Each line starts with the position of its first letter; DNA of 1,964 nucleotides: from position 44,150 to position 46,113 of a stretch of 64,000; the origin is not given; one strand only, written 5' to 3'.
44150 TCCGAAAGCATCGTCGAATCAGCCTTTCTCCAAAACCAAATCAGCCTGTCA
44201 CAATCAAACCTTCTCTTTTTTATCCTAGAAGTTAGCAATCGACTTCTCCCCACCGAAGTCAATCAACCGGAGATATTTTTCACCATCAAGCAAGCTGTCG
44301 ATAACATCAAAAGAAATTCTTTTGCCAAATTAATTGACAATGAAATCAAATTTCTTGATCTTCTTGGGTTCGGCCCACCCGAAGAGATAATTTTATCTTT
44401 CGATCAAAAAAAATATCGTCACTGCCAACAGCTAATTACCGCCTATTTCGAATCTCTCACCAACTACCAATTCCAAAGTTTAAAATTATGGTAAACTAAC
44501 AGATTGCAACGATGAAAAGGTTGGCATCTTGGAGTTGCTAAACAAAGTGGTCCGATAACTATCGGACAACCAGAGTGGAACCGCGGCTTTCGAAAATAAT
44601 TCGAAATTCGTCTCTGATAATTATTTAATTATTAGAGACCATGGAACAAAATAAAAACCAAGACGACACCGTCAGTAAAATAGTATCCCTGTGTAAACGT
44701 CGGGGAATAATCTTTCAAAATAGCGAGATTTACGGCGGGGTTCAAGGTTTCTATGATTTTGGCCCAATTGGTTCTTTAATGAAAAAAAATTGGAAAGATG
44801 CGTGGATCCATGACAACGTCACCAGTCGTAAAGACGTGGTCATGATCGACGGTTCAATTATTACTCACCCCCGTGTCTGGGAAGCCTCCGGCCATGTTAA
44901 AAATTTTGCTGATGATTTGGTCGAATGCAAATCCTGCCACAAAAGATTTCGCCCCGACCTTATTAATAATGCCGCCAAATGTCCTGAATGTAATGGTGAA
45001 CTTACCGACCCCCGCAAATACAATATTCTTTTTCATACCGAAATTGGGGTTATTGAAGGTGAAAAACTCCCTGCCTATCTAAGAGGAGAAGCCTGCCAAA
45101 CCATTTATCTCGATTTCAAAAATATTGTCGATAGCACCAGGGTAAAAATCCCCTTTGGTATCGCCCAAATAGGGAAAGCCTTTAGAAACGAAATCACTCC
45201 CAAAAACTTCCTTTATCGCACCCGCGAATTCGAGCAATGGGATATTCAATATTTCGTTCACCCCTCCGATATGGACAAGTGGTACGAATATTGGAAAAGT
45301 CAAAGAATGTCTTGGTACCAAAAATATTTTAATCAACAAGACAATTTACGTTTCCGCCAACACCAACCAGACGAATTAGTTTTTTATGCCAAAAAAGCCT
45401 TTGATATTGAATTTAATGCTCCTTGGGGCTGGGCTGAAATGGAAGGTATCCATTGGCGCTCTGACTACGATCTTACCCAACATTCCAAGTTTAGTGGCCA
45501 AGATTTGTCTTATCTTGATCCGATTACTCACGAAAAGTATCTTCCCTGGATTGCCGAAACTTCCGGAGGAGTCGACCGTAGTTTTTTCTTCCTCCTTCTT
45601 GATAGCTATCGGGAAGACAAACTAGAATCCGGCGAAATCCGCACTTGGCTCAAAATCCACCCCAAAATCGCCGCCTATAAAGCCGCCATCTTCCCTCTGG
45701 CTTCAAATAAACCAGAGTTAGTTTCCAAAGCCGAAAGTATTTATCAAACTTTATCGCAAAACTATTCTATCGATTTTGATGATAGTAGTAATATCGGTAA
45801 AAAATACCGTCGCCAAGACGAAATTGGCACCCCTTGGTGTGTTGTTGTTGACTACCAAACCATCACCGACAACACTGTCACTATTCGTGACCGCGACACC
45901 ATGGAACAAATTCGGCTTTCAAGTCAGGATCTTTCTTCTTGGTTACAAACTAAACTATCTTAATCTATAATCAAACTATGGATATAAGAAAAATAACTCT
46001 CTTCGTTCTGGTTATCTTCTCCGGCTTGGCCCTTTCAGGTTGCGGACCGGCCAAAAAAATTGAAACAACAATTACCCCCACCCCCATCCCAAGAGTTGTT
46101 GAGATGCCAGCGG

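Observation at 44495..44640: Minimal glycine T-box riboswitch-like leader upstream of glyS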

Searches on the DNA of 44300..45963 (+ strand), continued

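Call 50: search_with_rna_model(model_id=R1, sources=[L060, L061, L062, L063, L064, L065, L066, L067, L068, L069, L070, L071, L072, L073, L074, L075, L076, L077, L078, L079, L080, L081, L082, L083, L084, L085, L086, L087, L088, L089, L090, L091, L092, L093, L094, L095, L096, L097, L098, L099, L100, L101, L102, L103, L104, L105, L106, L107, L108, L109, L110, L111, L112, L113, L114, L115, L116, L117, L118, L119, L120, L121, L122, L123, L124, L125, L126, L127, L128, L129, L130, L131, L132, L133, L134, L135, L136, L137, L138, L139], max_evalue=0.01)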
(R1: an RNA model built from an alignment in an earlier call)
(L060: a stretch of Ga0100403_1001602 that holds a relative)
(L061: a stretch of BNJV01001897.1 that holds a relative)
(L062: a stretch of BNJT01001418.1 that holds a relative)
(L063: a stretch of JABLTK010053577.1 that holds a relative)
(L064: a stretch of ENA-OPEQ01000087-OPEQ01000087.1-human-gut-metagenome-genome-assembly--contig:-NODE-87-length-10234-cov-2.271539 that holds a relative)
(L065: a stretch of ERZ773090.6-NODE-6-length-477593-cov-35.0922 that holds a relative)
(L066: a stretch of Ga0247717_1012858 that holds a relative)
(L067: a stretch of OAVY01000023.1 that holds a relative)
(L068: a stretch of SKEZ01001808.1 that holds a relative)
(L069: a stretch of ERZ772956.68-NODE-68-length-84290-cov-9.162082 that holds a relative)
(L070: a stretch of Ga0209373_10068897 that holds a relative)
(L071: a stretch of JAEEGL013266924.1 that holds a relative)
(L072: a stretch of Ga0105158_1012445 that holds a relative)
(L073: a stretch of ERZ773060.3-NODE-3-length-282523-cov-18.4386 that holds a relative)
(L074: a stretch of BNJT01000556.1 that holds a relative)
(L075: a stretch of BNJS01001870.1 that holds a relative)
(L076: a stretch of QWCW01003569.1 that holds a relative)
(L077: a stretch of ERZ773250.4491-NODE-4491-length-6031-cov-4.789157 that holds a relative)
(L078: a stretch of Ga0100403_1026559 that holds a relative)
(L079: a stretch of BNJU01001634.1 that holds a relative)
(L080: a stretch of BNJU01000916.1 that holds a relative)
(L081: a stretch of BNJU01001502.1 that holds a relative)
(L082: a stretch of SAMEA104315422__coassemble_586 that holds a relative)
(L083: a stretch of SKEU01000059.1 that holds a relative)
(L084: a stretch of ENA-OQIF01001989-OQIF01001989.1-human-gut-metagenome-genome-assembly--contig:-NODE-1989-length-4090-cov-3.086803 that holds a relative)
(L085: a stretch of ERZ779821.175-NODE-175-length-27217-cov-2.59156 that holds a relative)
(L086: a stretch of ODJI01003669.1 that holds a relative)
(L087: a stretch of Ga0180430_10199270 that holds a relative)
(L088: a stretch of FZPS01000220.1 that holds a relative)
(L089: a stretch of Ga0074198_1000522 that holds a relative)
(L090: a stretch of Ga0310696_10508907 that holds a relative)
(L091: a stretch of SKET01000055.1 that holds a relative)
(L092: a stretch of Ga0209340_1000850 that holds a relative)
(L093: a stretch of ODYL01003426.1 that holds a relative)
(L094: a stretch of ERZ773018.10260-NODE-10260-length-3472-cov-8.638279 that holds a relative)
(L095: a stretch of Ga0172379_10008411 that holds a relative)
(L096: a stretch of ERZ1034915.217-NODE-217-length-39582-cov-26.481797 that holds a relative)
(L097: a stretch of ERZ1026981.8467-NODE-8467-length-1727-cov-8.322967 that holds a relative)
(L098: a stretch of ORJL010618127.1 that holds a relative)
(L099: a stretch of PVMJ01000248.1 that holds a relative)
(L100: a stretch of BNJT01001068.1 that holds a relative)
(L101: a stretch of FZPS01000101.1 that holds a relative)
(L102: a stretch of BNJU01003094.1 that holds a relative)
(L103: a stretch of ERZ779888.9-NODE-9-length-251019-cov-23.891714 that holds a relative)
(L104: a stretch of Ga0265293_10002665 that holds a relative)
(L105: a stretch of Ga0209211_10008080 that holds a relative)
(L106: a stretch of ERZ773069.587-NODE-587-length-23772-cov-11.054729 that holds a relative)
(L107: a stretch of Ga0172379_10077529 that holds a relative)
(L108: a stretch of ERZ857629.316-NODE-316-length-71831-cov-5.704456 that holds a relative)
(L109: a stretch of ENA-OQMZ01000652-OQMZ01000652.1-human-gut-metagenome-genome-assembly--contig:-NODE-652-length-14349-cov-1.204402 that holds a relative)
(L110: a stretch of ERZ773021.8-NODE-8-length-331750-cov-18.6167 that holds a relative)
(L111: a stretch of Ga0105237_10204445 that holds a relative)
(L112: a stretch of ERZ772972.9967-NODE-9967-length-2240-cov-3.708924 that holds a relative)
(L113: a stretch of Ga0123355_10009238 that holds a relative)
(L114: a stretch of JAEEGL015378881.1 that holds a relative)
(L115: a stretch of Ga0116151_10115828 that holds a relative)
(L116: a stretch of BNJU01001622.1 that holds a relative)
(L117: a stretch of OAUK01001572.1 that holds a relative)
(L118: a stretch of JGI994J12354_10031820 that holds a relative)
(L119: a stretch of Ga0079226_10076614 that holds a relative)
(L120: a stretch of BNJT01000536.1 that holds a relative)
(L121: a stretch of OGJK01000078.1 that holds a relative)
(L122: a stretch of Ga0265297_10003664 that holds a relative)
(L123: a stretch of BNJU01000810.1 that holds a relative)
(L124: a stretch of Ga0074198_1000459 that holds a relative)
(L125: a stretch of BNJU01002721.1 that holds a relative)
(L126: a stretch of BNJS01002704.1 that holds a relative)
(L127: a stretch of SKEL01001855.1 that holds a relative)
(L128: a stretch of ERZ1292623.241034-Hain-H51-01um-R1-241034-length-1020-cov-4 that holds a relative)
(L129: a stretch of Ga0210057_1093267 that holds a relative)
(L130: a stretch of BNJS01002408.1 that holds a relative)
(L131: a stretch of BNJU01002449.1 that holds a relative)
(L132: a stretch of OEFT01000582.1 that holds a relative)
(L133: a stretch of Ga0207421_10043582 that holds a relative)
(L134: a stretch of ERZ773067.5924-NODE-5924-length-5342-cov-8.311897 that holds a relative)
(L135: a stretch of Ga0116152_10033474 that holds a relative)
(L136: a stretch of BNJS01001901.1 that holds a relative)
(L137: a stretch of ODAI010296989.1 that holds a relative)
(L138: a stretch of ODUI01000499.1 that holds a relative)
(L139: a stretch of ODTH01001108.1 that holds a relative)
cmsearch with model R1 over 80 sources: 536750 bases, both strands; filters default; matches with E-value up to 0.01: 85.
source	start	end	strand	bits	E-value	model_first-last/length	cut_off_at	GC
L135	2121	2238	+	89.3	5.5e-20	1-111/111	no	0.41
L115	457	574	-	87.1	1.9e-19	1-111/111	no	0.42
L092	6253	6377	+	85.5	4.9e-19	1-111/111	no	0.39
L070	575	701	+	79.7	1.4e-17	1-111/111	no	0.38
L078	2707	2827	+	76.1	1.2e-16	1-111/111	no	0.35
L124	5715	5838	-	74.7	2.6e-16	1-111/111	no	0.41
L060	1191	1310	+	74.3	3.3e-16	1-111/111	no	0.35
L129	1751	1870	-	70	4.2e-15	1-111/111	no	0.46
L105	3387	3506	-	68.5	1e-14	1-111/111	no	0.46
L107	939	1058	-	68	1.3e-14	1-111/111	no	0.47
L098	284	403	+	67.3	2e-14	1-111/111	no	0.47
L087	45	162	-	64.3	1.1e-13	1-111/111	no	0.46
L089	2638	2756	+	62.5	3.2e-13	1-111/111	no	0.37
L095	770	876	+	56.3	1.2e-11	1-111/111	no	0.45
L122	6761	6867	+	56.3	1.2e-11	1-111/111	no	0.45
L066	55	157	-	56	1.5e-11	1-111/111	no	0.46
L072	1072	1181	-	55.7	1.7e-11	1-111/111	no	0.41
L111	1265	1388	-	54.5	3.5e-11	1-111/111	no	0.44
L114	2217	2316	-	53.5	6.4e-11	1-111/111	no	0.39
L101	1769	1865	+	52.5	1.1e-10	1-111/111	no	0.39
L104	348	444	-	52.5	1.1e-10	1-111/111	no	0.39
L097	168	265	+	52.3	1.2e-10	1-111/111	no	0.39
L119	393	504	+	51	2.6e-10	1-111/111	no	0.44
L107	1120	1243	-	50.6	3.3e-10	1-111/111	no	0.44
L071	1482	1578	-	48.1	1.4e-09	1-111/111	no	0.41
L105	3565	3688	-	47.9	1.7e-09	1-111/111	no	0.46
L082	13480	13577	+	47.6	1.9e-09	1-111/111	no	0.43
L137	4880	5003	-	47.2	2.4e-09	1-111/111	no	0.43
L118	1325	1431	-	47.1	2.6e-09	1-111/111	no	0.4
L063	530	651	+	46.2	4.3e-09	1-111/111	no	0.48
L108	13139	13260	-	46.2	4.3e-09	1-111/111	no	0.48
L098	121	235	+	46.1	4.6e-09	1-111/111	no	0.44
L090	981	1098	+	45.6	6.2e-09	1-111/111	no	0.42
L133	215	309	+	45.1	8.2e-09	1-111/111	no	0.53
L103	3419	3540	-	43.1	2.6e-08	1-111/111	no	0.47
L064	4463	4585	-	43.1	2.7e-08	1-111/111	no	0.46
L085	2684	2806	+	43.1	2.7e-08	1-111/111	no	0.46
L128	852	967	+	41.4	7.3e-08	1-111/111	no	0.47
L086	271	361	-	37.9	5.4e-07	1-111/111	no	0.37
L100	80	170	-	37.9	5.4e-07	1-111/111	no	0.37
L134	4952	5044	-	36.8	1e-06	1-111/111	no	0.39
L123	4310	4400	-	36.6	1.2e-06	1-111/111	no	0.38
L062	675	767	+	36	1.7e-06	1-111/111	no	0.4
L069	8184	8283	-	35.7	1.9e-06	1-111/111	no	0.42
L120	93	184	+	34.9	3.2e-06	1-111/111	no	0.4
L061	2293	2385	-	34.2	4.6e-06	1-111/111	no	0.4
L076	4122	4214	+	34.2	4.6e-06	1-111/111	no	0.4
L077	5938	6030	+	34.2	4.6e-06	1-111/111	no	0.4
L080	5042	5134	-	34.2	4.6e-06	1-111/111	no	0.4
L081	886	978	+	34.2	4.6e-06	1-111/111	no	0.4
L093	2060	2152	-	34.2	4.6e-06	1-111/111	no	0.4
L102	3258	3350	+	34.2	4.6e-06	1-111/111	no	0.4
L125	538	630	+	34.2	4.6e-06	1-111/111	no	0.4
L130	9486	9578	+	34.2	4.6e-06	1-111/111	no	0.4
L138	189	281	+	34.2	4.6e-06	1-111/111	no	0.4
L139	3373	3465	-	34.2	4.6e-06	1-111/111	no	0.4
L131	5839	5932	+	34.2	4.7e-06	1-111/111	no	0.39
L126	2275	2366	-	33.7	6.3e-06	1-111/111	no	0.41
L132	13340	13431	+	33.7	6.3e-06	1-111/111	no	0.41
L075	3483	3571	-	32.4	1.4e-05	1-111/111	no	0.38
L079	136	224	+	32.4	1.4e-05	1-111/111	no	0.38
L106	6879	6967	-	32.4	1.4e-05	1-111/111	no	0.38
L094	6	94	-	32.4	1.4e-05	1-111/111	no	0.38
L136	1475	1563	-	32.4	1.4e-05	1-111/111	no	0.38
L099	13743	13840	-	32.1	1.6e-05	1-111/111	no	0.38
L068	140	218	-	31.7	2e-05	1-111/111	no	0.35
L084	2026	2104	+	31.7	2e-05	1-111/111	no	0.35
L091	513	591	-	31.7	2e-05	1-111/111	no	0.35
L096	12640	12718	-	31.7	2e-05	1-111/111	no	0.35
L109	13527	13605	+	31.7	2e-05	1-111/111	no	0.35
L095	922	1048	+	31.6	2.2e-05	1-111/111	no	0.52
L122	6914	7040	+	31.6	2.2e-05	1-111/111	no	0.52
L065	592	696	-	31.3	2.6e-05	1-111/111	no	0.4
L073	470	574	-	31.3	2.6e-05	1-111/111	no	0.4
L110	8197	8301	-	31.3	2.6e-05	1-111/111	no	0.4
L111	1052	1178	-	30.9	3.3e-05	1-111/111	no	0.46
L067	3297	3404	+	29.6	7.1e-05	1-111/111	no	0.43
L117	6692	6799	+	29.6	7.1e-05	1-111/111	no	0.43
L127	11231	11334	+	29.4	7.9e-05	1-111/111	no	0.38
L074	2210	2311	+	29.1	9.3e-05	1-111/111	no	0.41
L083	6756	6859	-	28.1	0.00017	1-111/111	no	0.39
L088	362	440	-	28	0.00018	1-111/111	no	0.38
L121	5175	5253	+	28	0.00018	1-111/111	no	0.38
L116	1733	1823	-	24.6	0.0013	1-111/111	no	0.36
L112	2167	2240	+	21.1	0.0099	1-87/111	3'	0.34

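Call 66: search_with_rna_model(model_id=R1, sources=[window, L001, L003, L005, L006, L008, L009, L011, L013, L015, L017, L018, L019, L024, L026, L038, L043, L053, L055, L057, L060, L063, L064, L066, L070, L071, L078, L082, L087, L089, L090, L092, L095, L097, L098, L101, L103, L105, L111, L114, L115, L118, L124, L128, L135, L137, L141, L142, L149], max_evalue=0.001, make_alignment=true)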
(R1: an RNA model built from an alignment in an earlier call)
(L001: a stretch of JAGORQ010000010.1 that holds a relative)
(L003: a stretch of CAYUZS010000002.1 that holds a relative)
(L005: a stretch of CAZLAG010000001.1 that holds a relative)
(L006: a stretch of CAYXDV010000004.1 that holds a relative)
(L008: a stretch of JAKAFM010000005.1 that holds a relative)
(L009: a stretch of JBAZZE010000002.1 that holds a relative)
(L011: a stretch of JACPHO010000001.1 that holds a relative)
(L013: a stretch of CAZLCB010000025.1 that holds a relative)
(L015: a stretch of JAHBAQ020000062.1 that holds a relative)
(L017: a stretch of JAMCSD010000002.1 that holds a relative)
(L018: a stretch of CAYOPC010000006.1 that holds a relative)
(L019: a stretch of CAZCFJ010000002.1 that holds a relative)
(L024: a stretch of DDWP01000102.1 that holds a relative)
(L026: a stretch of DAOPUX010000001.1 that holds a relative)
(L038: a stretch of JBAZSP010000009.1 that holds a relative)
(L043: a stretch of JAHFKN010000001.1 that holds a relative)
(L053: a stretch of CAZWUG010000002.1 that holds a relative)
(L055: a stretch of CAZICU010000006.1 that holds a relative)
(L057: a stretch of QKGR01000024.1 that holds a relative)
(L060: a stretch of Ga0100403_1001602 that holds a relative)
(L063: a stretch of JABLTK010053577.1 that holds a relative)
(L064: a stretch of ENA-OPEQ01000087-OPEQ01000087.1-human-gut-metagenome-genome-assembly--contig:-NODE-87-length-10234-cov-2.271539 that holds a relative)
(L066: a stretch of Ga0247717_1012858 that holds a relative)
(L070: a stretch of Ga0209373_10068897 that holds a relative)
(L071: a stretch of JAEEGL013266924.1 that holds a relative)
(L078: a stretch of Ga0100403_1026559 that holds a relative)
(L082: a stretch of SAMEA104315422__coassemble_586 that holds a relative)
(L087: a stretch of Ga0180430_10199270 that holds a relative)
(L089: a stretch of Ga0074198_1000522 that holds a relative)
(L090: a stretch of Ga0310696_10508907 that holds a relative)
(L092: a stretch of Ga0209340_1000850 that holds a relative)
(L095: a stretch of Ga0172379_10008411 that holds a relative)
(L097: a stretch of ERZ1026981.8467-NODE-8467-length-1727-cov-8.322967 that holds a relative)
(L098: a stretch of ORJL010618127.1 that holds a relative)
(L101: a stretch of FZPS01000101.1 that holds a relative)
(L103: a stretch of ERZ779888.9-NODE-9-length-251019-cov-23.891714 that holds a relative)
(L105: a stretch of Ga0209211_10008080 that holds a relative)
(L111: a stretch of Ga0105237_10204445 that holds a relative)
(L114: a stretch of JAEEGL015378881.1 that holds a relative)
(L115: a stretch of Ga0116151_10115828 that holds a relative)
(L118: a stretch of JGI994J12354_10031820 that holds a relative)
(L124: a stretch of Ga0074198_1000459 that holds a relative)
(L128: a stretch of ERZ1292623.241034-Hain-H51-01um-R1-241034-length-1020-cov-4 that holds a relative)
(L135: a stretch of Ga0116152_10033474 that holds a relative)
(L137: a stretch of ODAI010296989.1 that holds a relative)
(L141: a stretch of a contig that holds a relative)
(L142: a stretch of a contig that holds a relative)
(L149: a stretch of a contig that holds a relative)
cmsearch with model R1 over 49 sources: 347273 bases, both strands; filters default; matches with E-value up to 0.001: 54.
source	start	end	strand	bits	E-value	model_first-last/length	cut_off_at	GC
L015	2852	2961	+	96.3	5.7e-22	1-111/111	no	0.4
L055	2854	2970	+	94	2.2e-21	1-111/111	no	0.42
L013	2680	2789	+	93.3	3.4e-21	1-111/111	no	0.42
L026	2851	2965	+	92.1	6.8e-21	1-111/111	no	0.37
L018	2849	2964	+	92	7.1e-21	1-111/111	no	0.37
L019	2848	2963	+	90.8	1.4e-20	1-111/111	no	0.43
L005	2855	2978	+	90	2.3e-20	1-111/111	no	0.36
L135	2121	2238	+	89.3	3.5e-20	1-111/111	no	0.41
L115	457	574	-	87.1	1.2e-19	1-111/111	no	0.42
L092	6253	6377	+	85.5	3.2e-19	1-111/111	no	0.39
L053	2847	2965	+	85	4.2e-19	1-111/111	no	0.45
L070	575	701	+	79.7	9.2e-18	1-111/111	no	0.38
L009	2855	2961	+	77.7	3e-17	1-111/111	no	0.44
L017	2853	2969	+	77.2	4e-17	1-111/111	no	0.5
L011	2853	2961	+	76.8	5.1e-17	1-111/111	no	0.44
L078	2707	2827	+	76.1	7.5e-17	1-111/111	no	0.35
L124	5715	5838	-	74.7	1.7e-16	1-111/111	no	0.41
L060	1191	1310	+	74.3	2.2e-16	1-111/111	no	0.35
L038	2868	2974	+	74.3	2.2e-16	1-111/111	no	0.47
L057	2858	2967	+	71.3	1.3e-15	1-111/111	no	0.54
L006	2868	2971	+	69.7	3.2e-15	1-111/111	no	0.43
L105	3387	3506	-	68.5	6.5e-15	1-111/111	no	0.46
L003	2835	2954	+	68.2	7.7e-15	1-111/111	no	0.47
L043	1049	1168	+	68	8.6e-15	1-111/111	no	0.47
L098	284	403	+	67.3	1.3e-14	1-111/111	no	0.47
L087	45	162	-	64.3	7.4e-14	1-111/111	no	0.46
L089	2638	2756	+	62.5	2.1e-13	1-111/111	no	0.37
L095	770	876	+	56.3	8e-12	1-111/111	no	0.45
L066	55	157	-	56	9.5e-12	1-111/111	no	0.46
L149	612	711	-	54.7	2e-11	1-111/111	no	0.42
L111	1265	1388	-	54.5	2.3e-11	1-111/111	no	0.44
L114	2217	2316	-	53.5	4.1e-11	1-111/111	no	0.39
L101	1769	1865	+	52.5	7.1e-11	1-111/111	no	0.39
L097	168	265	+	52.3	8e-11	1-111/111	no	0.39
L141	104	206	+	50.3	2.6e-10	1-111/111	no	0.5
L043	866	990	+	48.5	7.3e-10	1-111/111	no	0.44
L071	1482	1578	-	48.1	9.1e-10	1-111/111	no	0.41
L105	3565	3688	-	47.9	1.1e-09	1-111/111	no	0.46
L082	13480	13577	+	47.6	1.2e-09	1-111/111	no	0.43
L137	4880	5003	-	47.2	1.6e-09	1-111/111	no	0.43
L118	1325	1431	-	47.1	1.7e-09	1-111/111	no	0.4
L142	6402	6497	+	47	1.7e-09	1-111/111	no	0.44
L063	530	651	+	46.2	2.8e-09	1-111/111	no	0.48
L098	121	235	+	46.1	3e-09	1-111/111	no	0.44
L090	981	1098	+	45.6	4e-09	1-111/111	no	0.42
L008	2871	2958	+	45.4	4.6e-09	1-111/111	no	0.45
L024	2872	2969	+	44.1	9.6e-09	1-111/111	no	0.41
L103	3419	3540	-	43.1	1.7e-08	1-111/111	no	0.47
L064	4463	4585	-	43.1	1.8e-08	1-111/111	no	0.46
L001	2882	2972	+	42.5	2.5e-08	1-111/111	no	0.44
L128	852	967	+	41.4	4.7e-08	1-111/111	no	0.47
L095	922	1048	+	31.6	1.4e-05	1-111/111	no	0.52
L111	1052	1178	-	30.9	2.1e-05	1-111/111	no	0.46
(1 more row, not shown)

Alignment A4: 54 matches aligned to the model, 218 columns, each read 5' to 3' on its own strand. Consensus structure (alignment columns), stored with it:
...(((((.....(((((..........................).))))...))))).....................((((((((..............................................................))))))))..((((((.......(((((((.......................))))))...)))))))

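Call 69: search_with_rna_model(model_id=R1, source=window, filters=off, max_evalue=10, show_alignments=1)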
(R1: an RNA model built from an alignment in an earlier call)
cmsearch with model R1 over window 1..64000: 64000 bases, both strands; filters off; matches with E-value up to 10: 21.
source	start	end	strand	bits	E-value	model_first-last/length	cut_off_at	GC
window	44503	44617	+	65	9.2e-15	1-111/111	no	0.43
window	23455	23568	+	13.1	0.12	1-111/111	no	0.33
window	6995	7075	+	12.5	0.18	1-111/111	no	0.3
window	46829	46926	-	11.5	0.32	1-111/111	no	0.31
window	35941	36056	-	11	0.43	1-111/111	no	0.38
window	58193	58272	-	9.5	1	1-111/111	no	0.36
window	35331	35439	-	9.5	1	1-111/111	no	0.34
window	46555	46651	-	9.4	1.1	1-111/111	no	0.43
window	29054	29162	+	8.9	1.4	1-111/111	no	0.39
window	32918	33000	+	8.6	1.7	1-111/111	no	0.3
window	1715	1814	-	8.3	2.1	1-111/111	no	0.36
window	14990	15068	+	7.5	3.2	1-111/111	no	0.27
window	6102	6183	-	7.4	3.5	1-111/111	no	0.29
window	55697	55785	-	7.3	3.6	1-111/111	no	0.45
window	3151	3276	-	7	4.4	1-111/111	no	0.33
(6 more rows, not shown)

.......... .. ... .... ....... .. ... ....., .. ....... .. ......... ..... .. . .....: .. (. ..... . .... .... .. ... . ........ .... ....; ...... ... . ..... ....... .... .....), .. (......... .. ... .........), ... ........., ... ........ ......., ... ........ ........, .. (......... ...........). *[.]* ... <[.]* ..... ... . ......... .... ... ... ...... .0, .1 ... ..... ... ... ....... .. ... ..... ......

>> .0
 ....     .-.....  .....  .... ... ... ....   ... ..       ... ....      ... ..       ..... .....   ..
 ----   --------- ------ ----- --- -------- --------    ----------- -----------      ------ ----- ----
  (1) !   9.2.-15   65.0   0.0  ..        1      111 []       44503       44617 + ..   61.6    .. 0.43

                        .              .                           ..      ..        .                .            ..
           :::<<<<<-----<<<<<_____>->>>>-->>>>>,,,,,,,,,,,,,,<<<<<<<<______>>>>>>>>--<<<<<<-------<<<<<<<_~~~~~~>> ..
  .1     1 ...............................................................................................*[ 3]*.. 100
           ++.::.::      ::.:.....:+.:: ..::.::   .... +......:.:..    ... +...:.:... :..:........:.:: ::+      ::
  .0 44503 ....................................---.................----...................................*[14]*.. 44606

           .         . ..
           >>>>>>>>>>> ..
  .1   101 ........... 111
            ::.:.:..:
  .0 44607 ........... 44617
